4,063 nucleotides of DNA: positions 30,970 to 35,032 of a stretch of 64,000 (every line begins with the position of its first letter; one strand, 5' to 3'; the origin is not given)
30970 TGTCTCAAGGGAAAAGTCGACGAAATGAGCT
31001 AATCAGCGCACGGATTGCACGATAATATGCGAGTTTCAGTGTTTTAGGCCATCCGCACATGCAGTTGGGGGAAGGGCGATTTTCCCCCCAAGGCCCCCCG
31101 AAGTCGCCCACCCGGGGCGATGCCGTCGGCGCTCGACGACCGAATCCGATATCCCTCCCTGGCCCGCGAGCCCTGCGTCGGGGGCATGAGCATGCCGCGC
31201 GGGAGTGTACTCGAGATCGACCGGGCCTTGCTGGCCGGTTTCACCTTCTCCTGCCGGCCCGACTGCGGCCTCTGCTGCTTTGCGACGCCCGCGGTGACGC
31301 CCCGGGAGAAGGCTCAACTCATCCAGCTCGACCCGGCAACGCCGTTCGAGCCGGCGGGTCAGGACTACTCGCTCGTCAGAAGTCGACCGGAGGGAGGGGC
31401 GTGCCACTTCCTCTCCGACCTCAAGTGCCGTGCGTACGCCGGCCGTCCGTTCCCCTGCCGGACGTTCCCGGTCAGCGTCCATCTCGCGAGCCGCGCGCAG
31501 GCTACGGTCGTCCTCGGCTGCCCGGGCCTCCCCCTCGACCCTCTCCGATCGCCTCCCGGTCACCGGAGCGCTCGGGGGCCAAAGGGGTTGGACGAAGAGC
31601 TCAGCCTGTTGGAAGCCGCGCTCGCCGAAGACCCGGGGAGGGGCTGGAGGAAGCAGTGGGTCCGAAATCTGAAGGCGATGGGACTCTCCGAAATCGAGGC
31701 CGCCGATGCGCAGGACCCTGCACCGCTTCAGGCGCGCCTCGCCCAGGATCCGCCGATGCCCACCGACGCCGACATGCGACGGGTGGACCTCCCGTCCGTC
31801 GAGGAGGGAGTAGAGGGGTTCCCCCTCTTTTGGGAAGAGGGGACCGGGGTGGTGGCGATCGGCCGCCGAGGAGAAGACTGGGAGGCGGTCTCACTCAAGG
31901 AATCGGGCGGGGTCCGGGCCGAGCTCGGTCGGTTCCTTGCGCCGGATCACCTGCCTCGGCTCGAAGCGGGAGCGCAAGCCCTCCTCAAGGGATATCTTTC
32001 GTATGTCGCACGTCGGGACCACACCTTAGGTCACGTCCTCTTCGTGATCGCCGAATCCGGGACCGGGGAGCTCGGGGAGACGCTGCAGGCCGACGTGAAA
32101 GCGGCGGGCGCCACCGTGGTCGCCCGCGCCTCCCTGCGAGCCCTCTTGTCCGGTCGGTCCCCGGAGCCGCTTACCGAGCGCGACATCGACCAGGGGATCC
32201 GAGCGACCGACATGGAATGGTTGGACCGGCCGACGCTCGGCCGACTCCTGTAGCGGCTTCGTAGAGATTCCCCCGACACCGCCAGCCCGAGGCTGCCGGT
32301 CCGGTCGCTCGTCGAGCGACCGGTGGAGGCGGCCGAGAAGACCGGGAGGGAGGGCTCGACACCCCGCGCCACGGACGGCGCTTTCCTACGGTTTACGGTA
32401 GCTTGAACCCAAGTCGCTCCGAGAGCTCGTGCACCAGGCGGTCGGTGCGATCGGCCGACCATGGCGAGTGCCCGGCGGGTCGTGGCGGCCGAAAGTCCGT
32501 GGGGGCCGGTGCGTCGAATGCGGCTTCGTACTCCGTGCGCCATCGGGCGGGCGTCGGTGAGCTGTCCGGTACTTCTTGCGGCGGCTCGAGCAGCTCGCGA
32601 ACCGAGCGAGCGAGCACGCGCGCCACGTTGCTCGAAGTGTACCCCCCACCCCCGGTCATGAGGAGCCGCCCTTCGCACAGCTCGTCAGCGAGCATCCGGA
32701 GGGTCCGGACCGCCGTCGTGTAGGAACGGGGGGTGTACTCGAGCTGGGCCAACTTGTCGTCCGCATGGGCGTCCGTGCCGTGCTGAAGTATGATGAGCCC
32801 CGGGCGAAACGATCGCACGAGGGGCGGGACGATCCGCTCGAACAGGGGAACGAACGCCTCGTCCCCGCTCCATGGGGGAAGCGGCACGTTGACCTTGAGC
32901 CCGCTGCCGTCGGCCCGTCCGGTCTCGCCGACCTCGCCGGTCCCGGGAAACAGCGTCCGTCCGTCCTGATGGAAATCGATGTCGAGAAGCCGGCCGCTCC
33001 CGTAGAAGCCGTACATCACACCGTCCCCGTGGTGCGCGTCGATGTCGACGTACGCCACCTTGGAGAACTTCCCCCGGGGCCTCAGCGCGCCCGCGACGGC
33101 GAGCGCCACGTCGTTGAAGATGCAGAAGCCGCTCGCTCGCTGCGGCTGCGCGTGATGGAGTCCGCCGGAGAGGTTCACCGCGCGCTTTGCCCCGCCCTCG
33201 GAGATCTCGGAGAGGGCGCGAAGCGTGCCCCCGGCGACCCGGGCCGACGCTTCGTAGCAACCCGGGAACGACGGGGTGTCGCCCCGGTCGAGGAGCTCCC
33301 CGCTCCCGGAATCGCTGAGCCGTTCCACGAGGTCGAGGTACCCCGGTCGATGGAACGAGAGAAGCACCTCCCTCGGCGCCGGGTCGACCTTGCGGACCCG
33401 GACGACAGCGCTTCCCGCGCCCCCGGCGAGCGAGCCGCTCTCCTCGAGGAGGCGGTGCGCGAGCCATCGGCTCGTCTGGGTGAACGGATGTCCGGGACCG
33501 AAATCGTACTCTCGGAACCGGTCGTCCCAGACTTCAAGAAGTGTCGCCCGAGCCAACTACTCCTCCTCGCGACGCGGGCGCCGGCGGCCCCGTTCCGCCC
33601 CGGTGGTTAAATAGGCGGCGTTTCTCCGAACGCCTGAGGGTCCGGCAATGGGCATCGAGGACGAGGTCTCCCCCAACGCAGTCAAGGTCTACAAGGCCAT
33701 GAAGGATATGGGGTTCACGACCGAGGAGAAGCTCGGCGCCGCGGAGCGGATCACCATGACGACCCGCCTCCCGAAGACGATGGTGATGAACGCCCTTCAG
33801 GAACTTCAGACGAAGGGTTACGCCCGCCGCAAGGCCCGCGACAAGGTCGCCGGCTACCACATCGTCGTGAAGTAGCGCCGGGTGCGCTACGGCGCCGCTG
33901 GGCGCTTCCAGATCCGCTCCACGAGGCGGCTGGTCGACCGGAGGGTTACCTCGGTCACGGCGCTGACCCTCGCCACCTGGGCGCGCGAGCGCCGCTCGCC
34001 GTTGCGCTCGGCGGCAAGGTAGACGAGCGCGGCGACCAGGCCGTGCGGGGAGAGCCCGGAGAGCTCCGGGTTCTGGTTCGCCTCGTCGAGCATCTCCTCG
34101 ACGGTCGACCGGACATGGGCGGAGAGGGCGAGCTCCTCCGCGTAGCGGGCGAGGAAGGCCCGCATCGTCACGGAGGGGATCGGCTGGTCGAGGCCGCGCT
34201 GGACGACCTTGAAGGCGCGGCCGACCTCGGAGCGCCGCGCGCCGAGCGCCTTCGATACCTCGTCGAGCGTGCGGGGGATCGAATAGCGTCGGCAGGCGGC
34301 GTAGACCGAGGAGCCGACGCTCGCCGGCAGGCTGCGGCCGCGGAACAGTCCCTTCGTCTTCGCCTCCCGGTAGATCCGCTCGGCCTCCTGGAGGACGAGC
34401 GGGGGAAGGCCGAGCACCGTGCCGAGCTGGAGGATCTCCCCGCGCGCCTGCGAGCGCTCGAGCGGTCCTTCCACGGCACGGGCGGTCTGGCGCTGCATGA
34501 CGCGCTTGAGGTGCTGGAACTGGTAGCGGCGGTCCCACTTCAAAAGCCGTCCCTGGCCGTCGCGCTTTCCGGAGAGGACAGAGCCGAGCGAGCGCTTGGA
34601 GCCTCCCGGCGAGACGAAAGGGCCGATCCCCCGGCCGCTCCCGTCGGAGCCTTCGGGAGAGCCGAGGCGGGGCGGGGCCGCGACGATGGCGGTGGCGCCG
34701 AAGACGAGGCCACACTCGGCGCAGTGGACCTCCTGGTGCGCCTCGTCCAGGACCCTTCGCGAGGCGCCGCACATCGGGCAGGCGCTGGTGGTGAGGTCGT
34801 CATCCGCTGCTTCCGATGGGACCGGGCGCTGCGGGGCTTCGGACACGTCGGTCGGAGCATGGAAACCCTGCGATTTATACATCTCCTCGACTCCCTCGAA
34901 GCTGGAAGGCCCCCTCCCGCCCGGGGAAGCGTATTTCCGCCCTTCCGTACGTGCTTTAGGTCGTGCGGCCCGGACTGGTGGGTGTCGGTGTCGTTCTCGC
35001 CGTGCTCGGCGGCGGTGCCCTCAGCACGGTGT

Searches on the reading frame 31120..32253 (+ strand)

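Call 87: search_protein_families(library=pfam, proteins=[window:31120-32253:+], max_evalue=0.001)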
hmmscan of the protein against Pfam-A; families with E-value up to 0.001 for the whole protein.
window:31120-32253:+ (377 aa): 1 family
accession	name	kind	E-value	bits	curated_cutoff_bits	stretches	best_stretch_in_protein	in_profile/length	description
PF03692.20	CxxCxxCC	-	1.5e-07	32.5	23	1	45-119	2-72/85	Putative zinc- or iron-chelating domain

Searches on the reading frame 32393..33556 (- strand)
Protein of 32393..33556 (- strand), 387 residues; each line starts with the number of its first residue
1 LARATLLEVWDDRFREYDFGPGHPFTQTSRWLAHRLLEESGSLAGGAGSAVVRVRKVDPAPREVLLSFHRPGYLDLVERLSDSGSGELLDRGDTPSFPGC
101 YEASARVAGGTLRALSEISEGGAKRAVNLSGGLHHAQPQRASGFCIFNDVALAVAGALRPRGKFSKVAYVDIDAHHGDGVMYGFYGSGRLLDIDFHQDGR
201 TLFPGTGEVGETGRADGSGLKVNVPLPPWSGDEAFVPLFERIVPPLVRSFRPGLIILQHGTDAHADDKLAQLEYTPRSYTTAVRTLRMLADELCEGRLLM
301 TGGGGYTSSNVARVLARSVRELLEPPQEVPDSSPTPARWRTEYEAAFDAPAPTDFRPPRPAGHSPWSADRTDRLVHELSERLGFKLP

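Call 87: search_protein_families(library=pfam, proteins=[window:32393-33556:-], max_evalue=0.001)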
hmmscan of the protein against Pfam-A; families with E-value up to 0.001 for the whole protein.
window:32393-33556:- (387 aa): 1 family
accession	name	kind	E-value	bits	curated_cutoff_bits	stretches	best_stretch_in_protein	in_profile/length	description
PF00850.24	Hist_deacetyl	-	4.5e-76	256.5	27.9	1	49-321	26-297/298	Histone deacetylase domain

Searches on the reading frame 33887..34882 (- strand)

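Call 87: search_protein_families(library=pfam, proteins=[window:33887-34882:-], max_evalue=0.001)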
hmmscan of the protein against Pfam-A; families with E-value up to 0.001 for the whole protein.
window:33887-34882:- (331 aa): 2 families
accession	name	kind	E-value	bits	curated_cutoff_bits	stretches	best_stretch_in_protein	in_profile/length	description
PF00382.24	TFIIB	-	4.6e-28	97.5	23.6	2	144-227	6-89/92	Transcription factor TFIIB repeat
PF08271.17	Zn_Ribbon_TF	-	1.9e-06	27.8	29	1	35-67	3-35/43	TFIIB zinc-binding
